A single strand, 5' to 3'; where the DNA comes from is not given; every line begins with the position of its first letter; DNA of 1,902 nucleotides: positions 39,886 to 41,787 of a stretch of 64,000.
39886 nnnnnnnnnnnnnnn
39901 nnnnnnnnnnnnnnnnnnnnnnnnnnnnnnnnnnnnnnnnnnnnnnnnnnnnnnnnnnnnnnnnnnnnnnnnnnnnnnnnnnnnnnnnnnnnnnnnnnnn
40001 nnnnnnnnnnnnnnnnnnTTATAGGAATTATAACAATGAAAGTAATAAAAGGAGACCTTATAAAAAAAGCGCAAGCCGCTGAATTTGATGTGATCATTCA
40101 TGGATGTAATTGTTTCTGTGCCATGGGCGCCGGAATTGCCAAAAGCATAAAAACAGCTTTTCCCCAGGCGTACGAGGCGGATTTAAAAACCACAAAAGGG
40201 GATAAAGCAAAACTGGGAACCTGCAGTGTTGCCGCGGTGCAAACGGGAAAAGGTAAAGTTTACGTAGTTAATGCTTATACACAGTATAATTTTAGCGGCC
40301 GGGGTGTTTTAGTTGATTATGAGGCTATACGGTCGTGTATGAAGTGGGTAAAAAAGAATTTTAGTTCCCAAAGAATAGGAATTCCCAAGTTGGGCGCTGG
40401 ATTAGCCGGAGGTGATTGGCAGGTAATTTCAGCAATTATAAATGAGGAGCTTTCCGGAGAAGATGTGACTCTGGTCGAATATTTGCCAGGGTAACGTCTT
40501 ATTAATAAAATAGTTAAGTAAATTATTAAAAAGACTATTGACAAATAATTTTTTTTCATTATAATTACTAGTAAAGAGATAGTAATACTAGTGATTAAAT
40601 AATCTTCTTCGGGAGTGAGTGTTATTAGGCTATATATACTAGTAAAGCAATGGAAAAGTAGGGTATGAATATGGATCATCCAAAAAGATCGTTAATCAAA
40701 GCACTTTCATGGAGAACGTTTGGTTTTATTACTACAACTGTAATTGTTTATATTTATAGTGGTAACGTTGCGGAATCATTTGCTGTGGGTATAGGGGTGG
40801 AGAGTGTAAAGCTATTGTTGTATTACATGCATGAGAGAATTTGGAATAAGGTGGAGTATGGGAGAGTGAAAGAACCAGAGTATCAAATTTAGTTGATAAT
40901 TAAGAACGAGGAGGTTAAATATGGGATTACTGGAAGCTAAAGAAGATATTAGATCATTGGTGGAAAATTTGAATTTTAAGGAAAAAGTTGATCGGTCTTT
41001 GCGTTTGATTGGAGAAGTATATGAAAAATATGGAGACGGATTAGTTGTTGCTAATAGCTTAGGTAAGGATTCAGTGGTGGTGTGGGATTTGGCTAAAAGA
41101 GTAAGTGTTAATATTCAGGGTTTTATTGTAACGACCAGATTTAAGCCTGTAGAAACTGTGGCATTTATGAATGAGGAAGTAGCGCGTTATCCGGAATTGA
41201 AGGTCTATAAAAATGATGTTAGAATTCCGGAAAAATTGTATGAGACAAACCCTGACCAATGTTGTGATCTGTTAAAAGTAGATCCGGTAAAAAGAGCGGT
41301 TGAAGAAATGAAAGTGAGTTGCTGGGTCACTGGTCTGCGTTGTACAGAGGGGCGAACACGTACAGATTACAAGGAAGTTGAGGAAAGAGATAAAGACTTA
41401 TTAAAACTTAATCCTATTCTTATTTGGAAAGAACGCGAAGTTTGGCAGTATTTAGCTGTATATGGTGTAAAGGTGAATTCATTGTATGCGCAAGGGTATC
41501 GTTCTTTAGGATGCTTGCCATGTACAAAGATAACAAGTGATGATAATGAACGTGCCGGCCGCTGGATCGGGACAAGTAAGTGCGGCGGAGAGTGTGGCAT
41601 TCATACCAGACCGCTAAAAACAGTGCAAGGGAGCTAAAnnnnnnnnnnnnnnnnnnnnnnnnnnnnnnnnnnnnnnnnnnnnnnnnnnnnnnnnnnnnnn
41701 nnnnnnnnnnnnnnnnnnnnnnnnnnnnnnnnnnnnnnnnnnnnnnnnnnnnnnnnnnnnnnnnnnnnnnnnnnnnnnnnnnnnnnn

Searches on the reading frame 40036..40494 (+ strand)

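Call 91: search_protein_families(library=pfam, proteins=[window:40036-40494:+], max_evalue=0.001)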
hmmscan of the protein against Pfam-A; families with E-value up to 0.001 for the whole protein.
window:40036-40494:+ (152 aa): 1 family
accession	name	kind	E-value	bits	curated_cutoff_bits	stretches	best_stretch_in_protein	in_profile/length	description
PF01661.27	Macro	-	1.2e-08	35.3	22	1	21-130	1-113/118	Macro domain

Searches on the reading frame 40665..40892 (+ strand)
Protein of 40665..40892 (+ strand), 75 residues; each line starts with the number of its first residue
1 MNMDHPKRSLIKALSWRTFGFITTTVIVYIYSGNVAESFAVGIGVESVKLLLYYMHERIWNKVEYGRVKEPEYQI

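Call 91: search_protein_families(library=pfam, proteins=[window:40665-40892:+], max_evalue=0.001)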
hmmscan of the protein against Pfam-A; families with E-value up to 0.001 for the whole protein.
window:40665-40892:+ (75 aa): 1 family
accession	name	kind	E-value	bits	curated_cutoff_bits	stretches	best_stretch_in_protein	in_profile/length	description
PF09834.14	DUF2061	-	1.3e-14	54.7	23.1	1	10-61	1-52/52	Predicted membrane protein (DUF2061)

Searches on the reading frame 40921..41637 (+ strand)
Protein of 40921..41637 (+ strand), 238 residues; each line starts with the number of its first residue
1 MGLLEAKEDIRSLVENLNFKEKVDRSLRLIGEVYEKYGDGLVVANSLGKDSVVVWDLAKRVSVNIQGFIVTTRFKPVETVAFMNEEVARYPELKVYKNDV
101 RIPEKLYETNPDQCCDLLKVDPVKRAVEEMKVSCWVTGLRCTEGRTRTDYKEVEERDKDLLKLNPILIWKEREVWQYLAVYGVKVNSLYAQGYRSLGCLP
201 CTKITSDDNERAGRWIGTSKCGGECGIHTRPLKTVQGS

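Call 91: search_protein_families(library=pfam, proteins=[window:40921-41637:+], max_evalue=0.001)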
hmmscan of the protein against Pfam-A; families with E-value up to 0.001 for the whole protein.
window:40921-41637:+ (238 aa): 1 family
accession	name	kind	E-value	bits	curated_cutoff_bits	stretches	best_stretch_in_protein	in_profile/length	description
PF01507.26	PAPS_reduct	-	1.3e-39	136.4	22.5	1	41-203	2-174/175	Phosphoadenosine phosphosulfate reductase domain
